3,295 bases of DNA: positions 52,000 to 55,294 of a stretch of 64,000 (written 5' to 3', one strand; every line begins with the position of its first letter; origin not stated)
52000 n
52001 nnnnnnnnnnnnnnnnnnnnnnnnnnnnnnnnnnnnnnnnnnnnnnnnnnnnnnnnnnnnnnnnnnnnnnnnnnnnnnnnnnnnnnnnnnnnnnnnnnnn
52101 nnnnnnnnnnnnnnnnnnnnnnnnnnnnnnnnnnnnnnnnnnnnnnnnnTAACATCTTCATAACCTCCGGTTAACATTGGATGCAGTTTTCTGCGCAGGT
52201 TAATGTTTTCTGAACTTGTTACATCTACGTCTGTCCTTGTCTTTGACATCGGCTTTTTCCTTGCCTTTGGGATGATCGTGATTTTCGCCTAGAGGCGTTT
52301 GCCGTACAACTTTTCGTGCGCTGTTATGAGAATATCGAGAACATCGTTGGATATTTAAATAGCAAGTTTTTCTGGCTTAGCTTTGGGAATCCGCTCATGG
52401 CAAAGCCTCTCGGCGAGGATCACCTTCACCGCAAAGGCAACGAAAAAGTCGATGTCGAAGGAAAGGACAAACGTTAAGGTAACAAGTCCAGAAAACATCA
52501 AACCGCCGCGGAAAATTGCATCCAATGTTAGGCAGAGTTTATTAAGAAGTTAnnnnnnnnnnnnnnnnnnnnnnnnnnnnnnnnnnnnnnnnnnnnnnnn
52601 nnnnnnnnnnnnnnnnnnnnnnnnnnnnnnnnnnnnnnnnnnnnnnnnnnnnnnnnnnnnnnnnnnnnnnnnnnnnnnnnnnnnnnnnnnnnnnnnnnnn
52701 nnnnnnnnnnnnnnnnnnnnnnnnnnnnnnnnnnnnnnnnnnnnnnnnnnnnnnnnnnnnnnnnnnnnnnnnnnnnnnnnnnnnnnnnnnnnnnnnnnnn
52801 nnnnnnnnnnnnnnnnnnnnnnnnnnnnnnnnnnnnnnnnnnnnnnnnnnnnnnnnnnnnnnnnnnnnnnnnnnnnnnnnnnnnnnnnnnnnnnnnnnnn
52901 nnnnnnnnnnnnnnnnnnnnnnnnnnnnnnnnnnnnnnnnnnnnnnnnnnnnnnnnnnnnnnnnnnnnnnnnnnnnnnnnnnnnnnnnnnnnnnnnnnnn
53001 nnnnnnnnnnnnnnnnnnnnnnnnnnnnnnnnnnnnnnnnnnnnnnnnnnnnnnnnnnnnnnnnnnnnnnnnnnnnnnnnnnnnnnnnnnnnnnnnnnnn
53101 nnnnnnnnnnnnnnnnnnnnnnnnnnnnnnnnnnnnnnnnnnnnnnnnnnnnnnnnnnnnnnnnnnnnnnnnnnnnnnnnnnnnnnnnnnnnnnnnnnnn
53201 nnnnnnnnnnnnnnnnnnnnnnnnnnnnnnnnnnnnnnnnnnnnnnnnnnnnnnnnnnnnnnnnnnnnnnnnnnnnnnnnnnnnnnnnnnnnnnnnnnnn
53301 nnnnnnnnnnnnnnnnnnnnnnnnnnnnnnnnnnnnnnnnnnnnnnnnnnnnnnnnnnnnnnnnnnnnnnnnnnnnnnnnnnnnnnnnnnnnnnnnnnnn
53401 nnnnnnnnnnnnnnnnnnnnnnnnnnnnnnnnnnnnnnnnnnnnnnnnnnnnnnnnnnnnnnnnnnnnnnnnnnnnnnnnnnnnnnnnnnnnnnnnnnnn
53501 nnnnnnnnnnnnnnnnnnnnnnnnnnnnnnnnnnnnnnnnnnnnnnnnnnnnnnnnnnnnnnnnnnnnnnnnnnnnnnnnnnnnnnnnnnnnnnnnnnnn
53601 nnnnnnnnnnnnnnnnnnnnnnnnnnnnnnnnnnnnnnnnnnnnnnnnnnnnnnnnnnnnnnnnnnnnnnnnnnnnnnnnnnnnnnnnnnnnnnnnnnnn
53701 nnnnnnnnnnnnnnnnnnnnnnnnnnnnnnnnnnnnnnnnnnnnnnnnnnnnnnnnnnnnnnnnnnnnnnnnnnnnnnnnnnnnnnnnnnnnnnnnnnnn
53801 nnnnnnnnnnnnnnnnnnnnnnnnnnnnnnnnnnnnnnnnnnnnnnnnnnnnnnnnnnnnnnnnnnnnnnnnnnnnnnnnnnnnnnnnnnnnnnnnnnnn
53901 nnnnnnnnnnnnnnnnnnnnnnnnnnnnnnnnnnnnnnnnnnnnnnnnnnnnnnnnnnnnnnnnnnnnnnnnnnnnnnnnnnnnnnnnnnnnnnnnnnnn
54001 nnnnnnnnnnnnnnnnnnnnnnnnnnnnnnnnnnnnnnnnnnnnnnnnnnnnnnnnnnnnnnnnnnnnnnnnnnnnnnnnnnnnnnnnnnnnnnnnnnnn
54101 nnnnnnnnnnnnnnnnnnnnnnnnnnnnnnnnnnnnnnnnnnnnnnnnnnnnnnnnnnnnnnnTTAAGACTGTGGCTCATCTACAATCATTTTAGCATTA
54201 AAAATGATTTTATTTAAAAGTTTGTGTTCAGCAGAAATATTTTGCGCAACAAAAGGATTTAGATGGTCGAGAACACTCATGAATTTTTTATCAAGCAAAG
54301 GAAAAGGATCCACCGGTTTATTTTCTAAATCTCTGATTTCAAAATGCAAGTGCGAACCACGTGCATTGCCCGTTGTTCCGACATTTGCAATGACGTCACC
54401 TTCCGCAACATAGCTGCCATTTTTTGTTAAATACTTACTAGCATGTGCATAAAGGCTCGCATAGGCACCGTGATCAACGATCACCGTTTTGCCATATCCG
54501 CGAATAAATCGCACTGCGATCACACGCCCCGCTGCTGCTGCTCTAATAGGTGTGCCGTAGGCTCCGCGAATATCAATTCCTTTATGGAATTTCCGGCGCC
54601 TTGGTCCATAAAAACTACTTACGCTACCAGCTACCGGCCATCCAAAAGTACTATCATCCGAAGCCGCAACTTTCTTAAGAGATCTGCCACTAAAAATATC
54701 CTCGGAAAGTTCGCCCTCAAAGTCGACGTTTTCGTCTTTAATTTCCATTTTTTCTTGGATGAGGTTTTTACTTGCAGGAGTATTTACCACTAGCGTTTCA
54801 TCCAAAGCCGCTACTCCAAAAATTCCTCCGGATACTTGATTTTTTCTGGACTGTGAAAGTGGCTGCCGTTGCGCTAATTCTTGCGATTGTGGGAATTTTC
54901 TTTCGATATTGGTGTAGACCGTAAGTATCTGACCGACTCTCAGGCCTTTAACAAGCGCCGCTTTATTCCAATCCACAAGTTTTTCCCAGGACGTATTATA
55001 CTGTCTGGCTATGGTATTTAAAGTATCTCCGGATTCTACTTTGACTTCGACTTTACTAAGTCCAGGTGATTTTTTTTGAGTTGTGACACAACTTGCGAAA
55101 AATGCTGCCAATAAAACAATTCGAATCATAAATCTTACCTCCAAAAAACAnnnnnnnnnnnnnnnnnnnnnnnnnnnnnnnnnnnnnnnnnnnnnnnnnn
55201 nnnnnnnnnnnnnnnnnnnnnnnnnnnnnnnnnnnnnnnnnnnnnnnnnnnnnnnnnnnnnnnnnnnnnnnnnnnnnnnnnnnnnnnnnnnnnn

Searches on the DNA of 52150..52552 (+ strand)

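Call 43: search_dna_similar(query=window:52150-52552:+, collection=plasmids, mode=distant, max_evalue=0.01)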
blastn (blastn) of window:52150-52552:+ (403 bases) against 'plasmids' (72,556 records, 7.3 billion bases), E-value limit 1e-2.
No match.

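Call 44: search_dna_similar(query=window:52150-52552:+, collection=phages, mode=distant, max_evalue=0.01)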
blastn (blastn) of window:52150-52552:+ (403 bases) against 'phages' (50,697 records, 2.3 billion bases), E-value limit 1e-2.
No match.
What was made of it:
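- On ERIC / YPAL: Plasmid and phage collections gave no match to copy D (calls 43, 44).
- Tried and rejected: blastn of D against plasmids and phages found nothing (calls 43, 44).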

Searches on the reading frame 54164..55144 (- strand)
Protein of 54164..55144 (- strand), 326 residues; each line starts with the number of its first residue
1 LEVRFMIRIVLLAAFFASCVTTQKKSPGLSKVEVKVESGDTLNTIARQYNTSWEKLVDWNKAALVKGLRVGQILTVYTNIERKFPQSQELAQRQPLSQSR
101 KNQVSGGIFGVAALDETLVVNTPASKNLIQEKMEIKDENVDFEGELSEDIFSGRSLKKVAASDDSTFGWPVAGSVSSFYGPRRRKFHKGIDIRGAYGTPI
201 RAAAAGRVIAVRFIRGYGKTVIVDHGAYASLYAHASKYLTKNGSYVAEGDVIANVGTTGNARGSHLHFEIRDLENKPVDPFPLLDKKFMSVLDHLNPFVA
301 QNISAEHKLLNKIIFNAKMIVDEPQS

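Call 58: find_homologous_proteins(query=window:54164-55144:-, max_evalue=1e-40)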
Query window:54164-55144:- (326 aa): 7 proteins with E <= 1e-40 among 7849 candidates.
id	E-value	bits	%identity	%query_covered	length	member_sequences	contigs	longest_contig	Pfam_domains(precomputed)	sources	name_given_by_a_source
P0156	7.6e-209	710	100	98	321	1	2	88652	PF01551.30,PF01476.27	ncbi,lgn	-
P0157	1.2e-51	194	43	88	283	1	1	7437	PF01551.30,PF01476.27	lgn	-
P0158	6.8e-51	191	55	40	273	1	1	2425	PF01551.30,PF01476.27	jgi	jgi:murein DD-endopeptidase MepM/ murein hydrolase activator NlpD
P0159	3.3e-50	189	37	95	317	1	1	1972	PF01551.30,PF01476.27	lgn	-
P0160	1.8e-48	183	40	87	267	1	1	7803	PF01551.30,PF01476.27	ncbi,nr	ncbi:MAG: M23 family metallopeptidase [Proteobacteria bacterium]|nr:M23 family metallopeptidase [Pse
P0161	2.4e-43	166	36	92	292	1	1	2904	PF01551.30,PF01476.27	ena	-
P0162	2.2e-42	163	37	79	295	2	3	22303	PF01551.30,PF01476.27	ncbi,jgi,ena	jgi:murein DD-endopeptidase MepM/ murein hydrolase activator NlpD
